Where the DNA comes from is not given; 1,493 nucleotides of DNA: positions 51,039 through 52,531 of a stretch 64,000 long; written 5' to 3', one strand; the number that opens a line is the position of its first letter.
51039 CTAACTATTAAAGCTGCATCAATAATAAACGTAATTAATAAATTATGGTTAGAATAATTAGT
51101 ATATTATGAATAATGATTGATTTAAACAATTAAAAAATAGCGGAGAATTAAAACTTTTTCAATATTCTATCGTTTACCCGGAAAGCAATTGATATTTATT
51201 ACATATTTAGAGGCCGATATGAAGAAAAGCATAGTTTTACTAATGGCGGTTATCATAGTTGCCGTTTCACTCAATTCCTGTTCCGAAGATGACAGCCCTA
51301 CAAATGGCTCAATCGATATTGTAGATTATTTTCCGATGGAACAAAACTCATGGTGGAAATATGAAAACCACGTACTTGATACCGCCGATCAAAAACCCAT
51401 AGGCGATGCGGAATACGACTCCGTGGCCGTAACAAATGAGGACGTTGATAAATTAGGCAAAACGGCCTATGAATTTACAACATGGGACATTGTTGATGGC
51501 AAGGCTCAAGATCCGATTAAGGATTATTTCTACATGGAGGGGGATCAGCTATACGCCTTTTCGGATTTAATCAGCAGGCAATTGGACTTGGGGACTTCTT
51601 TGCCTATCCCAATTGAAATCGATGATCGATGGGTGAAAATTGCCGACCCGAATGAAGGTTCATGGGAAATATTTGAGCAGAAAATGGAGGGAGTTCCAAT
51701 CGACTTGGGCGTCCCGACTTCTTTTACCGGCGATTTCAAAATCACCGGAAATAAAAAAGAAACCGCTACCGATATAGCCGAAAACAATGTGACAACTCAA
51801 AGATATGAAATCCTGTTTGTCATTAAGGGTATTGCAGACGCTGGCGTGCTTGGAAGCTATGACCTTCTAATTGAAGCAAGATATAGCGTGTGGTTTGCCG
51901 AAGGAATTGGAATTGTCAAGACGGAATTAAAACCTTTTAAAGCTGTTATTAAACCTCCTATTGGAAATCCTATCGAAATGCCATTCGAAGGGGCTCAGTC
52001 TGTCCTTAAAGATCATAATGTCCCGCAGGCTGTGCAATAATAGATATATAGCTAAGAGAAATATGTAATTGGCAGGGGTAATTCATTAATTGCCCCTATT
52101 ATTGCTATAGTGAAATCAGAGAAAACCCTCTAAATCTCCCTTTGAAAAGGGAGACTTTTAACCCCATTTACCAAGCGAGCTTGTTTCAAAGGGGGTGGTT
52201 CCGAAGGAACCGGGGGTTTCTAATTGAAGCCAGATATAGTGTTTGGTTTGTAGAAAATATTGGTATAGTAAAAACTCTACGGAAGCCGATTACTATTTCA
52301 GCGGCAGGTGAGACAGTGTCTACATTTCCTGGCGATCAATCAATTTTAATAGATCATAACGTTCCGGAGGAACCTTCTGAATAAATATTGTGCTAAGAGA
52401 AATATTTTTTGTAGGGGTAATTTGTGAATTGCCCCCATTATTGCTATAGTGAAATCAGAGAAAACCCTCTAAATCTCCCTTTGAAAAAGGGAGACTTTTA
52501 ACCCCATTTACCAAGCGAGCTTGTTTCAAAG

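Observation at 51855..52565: Tandem ~350-bp duplication where the non-coding spacer is better conserved than the coding tail: candidate C-terminal cassette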

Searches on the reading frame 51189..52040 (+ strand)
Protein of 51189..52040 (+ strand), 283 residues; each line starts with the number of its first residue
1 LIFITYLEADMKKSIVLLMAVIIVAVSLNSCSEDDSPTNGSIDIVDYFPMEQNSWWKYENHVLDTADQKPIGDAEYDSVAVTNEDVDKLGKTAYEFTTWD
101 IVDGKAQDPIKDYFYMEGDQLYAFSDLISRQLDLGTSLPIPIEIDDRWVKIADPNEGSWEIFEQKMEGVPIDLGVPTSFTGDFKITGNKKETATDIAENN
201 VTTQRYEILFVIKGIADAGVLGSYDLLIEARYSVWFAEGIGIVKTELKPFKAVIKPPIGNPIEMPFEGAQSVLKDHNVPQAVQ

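Call 11: find_encoding_contigs(protein=window:51219-52037:+, flank=10000, max_places=10)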
Protein seq(273 aa) (273 aa): no gene with exactly this product is on record in the collection.

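Call 12: search_protein_families(library=pfam, proteins=[window:51219-52037:+], max_evalue=1)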
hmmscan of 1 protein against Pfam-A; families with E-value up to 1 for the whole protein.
seq(273 aa): 0 families
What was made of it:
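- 51219..52040 (+): Expressed lipoprotein gene (273 aa). The signal peptide ends in the lipobox LNS|C. The gene belongs to a large uncharacterised family of lipoproteins of about 260 aa. There is no Pfam hit (call 12).
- On Polymorphic-toxin orphan CT module: There is no Pfam domain (call 12).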

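Call 14: find_encoding_contigs(protein=window:51189-52040:+, flank=10000, max_places=10)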
Protein window:51189-52040:+ (283 aa): no gene with exactly this product is on record in the collection.

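Call 15: find_homologous_proteins(query=window:51219-52037:+)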
Query seq(273 aa) (273 aa): 5 proteins with E <= 0.001 among 461 candidates.
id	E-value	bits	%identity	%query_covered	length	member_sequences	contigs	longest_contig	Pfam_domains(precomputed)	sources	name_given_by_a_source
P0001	8.5e-180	614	100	100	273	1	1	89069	-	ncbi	-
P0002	3.8e-116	405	68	99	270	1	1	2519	-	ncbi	-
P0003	9.5e-116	404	66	99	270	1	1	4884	-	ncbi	-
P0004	8.8e-78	280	50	99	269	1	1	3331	-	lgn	-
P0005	3.3e-17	81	29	99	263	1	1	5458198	-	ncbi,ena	-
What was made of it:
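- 51219..52040 (+): Database protein P0001 is a 100% match and starts at MKK (call 15).
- No full-length paralogue of the A or B type was found for the related genomes (call 15).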

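Call 17: find_encoding_contigs(protein=P0002, flank=10000)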
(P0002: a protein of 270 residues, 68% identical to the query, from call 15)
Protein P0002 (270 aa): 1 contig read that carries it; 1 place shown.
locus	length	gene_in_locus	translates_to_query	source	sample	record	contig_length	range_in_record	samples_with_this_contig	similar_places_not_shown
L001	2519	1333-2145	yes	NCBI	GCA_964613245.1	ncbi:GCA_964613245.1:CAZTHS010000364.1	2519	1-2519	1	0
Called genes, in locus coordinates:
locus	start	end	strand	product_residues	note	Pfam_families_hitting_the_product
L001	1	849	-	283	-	?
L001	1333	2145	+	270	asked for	-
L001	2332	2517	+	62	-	?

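Call 18: find_encoding_contigs(protein=P0003, flank=10000)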
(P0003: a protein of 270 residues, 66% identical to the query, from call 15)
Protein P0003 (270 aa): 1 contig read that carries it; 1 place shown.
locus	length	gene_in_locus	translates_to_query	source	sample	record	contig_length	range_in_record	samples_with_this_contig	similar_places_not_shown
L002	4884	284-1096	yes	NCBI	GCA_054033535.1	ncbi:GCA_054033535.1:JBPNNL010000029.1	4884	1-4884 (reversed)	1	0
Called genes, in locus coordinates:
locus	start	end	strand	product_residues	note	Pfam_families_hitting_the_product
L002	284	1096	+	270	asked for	-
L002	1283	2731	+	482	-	PF12801:Fer4_5, PF00037:Fer4 (faint), PF12838:Fer4_7 (weak), PF13187:Fer4_9 (weak), PF13484:Fer4_16 (weak), PF13534:Fer4_17 (weak), PF13746:Fer4_18, PF11614:FixG_C, +2 more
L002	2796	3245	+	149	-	PF05751:FixH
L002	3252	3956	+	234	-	PF13386:DsbD_2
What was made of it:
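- L001 and L002 show the gene followed directly by ccoG (calls 17, 18).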

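Call 19: find_encoding_contigs(protein=P0004, flank=10000)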
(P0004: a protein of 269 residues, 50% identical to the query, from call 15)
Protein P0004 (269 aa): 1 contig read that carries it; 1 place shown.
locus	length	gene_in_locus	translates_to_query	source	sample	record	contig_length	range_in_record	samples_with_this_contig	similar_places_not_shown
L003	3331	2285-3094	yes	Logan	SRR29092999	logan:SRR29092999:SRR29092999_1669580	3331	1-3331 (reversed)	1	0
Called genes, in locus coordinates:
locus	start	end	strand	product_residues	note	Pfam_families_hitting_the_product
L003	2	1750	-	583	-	?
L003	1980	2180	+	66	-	-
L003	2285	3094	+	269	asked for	-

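Call 44: list_cluster_members(proteins=[P0001, P0002, P0003, P0005])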
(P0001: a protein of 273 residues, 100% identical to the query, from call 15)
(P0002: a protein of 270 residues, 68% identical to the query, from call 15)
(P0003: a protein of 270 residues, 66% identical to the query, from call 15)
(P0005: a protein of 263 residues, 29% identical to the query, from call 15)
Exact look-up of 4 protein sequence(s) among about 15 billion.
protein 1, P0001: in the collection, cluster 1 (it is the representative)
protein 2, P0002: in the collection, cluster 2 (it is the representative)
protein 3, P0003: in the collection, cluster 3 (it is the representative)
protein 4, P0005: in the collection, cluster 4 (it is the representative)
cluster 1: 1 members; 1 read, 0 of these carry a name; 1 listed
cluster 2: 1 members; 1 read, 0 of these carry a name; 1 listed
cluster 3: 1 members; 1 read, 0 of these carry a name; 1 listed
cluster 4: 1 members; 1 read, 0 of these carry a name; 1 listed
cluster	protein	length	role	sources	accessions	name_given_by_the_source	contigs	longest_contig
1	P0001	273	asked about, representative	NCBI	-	-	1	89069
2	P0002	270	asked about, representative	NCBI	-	-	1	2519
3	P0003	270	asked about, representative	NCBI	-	-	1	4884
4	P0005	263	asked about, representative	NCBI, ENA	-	-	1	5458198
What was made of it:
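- No conspecific genome is in the databases (calls 15, 44). The contig appears to come from an uncultured-genome assembly; its only relatives in the database are unnamed proteins on short contigs (calls 15, 17-19, 44).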

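Call 45: search_protein_representatives(alignment_id=A4)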
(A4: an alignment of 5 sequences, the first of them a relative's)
Query: 5 sequences, 269 profile positions. Proteins with E-value up to 0.001 (for the whole library): 625; up to 1e-10: 320; up to 1e-30: 49. The best 150 are listed.
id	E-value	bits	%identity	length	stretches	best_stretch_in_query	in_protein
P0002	7.0e-142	488.0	-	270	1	1-268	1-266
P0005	1.4e-109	382.1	-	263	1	1-269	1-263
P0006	1.6e-46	175.3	-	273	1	5-266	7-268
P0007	6.2e-46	173.4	-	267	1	1-268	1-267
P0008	1.2e-45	172.5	-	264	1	2-266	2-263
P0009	5.8e-43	163.6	-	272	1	3-260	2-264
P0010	2.4e-42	161.6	-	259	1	6-265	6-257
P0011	2.9e-42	161.3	-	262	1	1-266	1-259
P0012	6.1e-42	160.3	-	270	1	5-268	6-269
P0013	6.7e-42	160.1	-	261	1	3-268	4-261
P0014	7.9e-41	156.6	-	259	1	1-267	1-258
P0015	2.6e-39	151.6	-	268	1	3-267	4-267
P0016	1.0e-38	149.7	-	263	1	18-266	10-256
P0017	1.2e-38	149.4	-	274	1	5-265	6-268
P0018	3.2e-38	148.1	-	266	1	3-268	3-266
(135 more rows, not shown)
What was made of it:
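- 51219..52040 (+): A profile search finds 625 family representatives (call 45).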

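Call 50: find_related_loci(query=A4, collection=metagenome_contigs, flank=3000)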
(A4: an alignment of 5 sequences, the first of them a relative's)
Query A4 (273 aa) in metagenome_contigs; peptide patterns used: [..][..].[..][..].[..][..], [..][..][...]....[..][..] (x = any residue, [..] = any of these).
600 stretches matched a pattern, but none encodes a relative of the query by tblastn (E <= 1e-3).
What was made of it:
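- Tried and rejected: Search for relatives of the lipoprotein in JGI metagenomes: none (call 50).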

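Call 53: predict_structure(alignment_id=A5)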
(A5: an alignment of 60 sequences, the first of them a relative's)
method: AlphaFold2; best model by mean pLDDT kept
length: 273 residues; sequences in the alignment: 60
mean_pLDDT: 89.7   pTM: 0.81
mean pLDDT of the five models: 89.7, 89.1, 88.3, 88.2, 87.9
residues with pLDDT >= 90: 209; 70-90: 33; 50-70: 24; < 50: 7
segments of 3 or more residues with pLDDT < 50: 25-30
pLDDT, mean of each block of 10 residues (from residue 1): 70 67 49 79 96 96 97 97 98 96 96 95 73 93 97 96 94 97 82 96 97 96 95 96 95 95 94 55
secondary structure, 60 per line:
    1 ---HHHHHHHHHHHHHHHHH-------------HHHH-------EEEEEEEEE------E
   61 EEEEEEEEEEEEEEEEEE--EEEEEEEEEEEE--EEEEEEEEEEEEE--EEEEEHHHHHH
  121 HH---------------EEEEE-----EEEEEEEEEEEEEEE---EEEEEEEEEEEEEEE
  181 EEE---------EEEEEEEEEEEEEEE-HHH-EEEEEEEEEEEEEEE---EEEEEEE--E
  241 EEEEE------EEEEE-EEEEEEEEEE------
elements in order: H4-20 H34-37 E45-53 E60-78 E81-92 E95-107 E110-114 H115-122 E138-142 E148-162 E166-183 E193-207 E213-227 E231-237 E240-245 E252-256 E258-267
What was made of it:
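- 51219..52040 (+): The AF2 model has pLDDT 89.7 (call 53).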

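Call 55: fold_search(model_id=the predicted structure, library=pdb)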
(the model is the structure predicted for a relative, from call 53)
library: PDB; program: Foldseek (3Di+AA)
matches with E <= 10: 525; with E <= 0.001: 3
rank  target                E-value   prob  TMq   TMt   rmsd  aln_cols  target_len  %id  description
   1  4fvs_A                3.9e-06  1.00  0.45  0.55   7.4       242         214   11  Crystal structure of a putative lipoprotein (BDI_3050) from Parabacteroides distasonis ATCC 8503 at 2.70 A resolution (released 2012-07-25)
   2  4fvs_E                1.2e-05  1.00  0.42  0.52   7.7       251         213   11  Crystal structure of a putative lipoprotein (BDI_3050) from Parabacteroides distasonis ATCC 8503 at 2.70 A resolution (released 2012-07-25)
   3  3fzx                  1.1e-04  1.00  0.36  0.45  12.3       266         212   10  CRYSTAL STRUCTURE OF A PUTATIVE EXPORTED PROTEIN WITH YMCC-LIKE FOLD (BF2203) FROM BACTEROIDES FRAGILIS NCTC 9343 AT 2.2 (released 2009-02-03)
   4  5yvf_B                1.2e-02  0.33  0.19  0.17  17.9       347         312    9  Crystal structure of BFA1 (released 2018-08-08)
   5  1tlw_B                2.0e-02  0.30  0.17  0.19  18.8       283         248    8  Tsx structure complexed with thymidine (released 2004-08-24)
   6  9d4a_A                2.2e-02  0.23  0.14  0.03  21.2       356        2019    8  Atomic model of Ketoacyl Reductase domain and 4 helical bundle of S. cerevisiae Fatty Acid Synthase (FAS) in complex w (released 2025-08-20)
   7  9d49_A                2.5e-02  0.23  0.14  0.03  21.4       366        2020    7  Atomic model of triple mutant S. cerevisiae Fatty Acid Synthase (FAS) in complex with Palmitoyl-CoA (in vitro binding) (released 2025-08-27)
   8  6i7s_G                2.7e-02  0.30  0.21  0.10  16.5       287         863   11  Microsomal triglyceride transfer protein (released 2019-08-21)
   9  6rw8_A                2.7e-02  0.16  0.13  0.03  19.6       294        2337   10  Cryo-EM structure of Xenorhabdus nematophila XptA1 (released 2019-10-23)
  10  9tp6_A                3.0e-02  0.72  0.26  0.29  15.1       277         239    7  Structure of LolA3 from Porphyromonas gingivalis (released 2026-02-18)
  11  4fso_A                3.5e-02  0.20  0.16  0.14  20.2       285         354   10  Crystal Structure of Pseudomonas aeruginosa OccK10 (OpdN) (released 2013-07-24)
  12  8orn_A                5.6e-02  0.91  0.28  0.40  12.4       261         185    8  Crystal structure of Xanthomonas campestris pv. campestris LolA-LolB complex (released 2023-07-05)
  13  2j4u_P                5.6e-02  0.13  0.16  0.15  19.5       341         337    9  E.coli OmpC - camel Lactoferrin complex (released 2007-02-13)
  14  2w7q_A                6.2e-02  0.69  0.23  0.31  11.3       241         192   10  Structure of Pseudomonas aeruginosa LolA (released 2009-12-29)
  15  6ta1_C                6.5e-02  0.14  0.14  0.03  23.2       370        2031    9  Fatty acid synthase of S. cerevisiae (released 2019-11-06)
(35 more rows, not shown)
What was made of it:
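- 51219..52040 (+): The best PDB fold matches are 4fvs and 3fzx, putative Bacteroides-group lipoproteins with a YmcC-like fold (call 55).
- On Polymorphic-toxin orphan CT module: The fold is a YmcC/LolA-like beta structure (call 55).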

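Call 65: find_encoding_contigs(protein=P0005, flank=3000, max_places=3)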
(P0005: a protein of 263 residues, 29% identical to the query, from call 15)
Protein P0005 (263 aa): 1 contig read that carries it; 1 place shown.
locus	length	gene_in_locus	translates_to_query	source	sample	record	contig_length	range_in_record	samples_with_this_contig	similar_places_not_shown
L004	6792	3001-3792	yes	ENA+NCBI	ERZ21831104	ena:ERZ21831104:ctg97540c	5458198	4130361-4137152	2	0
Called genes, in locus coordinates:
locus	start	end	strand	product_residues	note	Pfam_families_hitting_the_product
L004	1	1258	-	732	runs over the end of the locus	PF00515:TPR_1 (faint), PF13176:TPR_7 (faint), PF13424:TPR_12 (faint), PF07719:TPR_2 (faint), PF13181:TPR_8 (faint), PF13414:TPR_11 (faint), PF00512:HisKA, PF02518:HATPase_c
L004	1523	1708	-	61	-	-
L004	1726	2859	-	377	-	PF21168:FkbO_Hyg5-like_N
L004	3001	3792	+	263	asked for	-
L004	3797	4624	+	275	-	-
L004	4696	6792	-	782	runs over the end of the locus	PF13620:CarboxypepD_reg (weak), PF13715:CarbopepD_reg_2, PF07715:Plug, PF00593:TonB_dep_Rec_b-barrel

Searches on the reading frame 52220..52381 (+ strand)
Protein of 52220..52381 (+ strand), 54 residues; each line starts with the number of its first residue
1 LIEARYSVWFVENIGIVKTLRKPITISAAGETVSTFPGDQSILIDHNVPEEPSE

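Call 57: find_homologous_proteins(query=window:52220-52381:+, max_evalue=10)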
Query seq(54 aa): no candidate shares three 5-residue words with the query. No homologue found.
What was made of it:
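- Tried and rejected: Protein search with tail 2 alone, to find a donor: no candidates (call 57).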
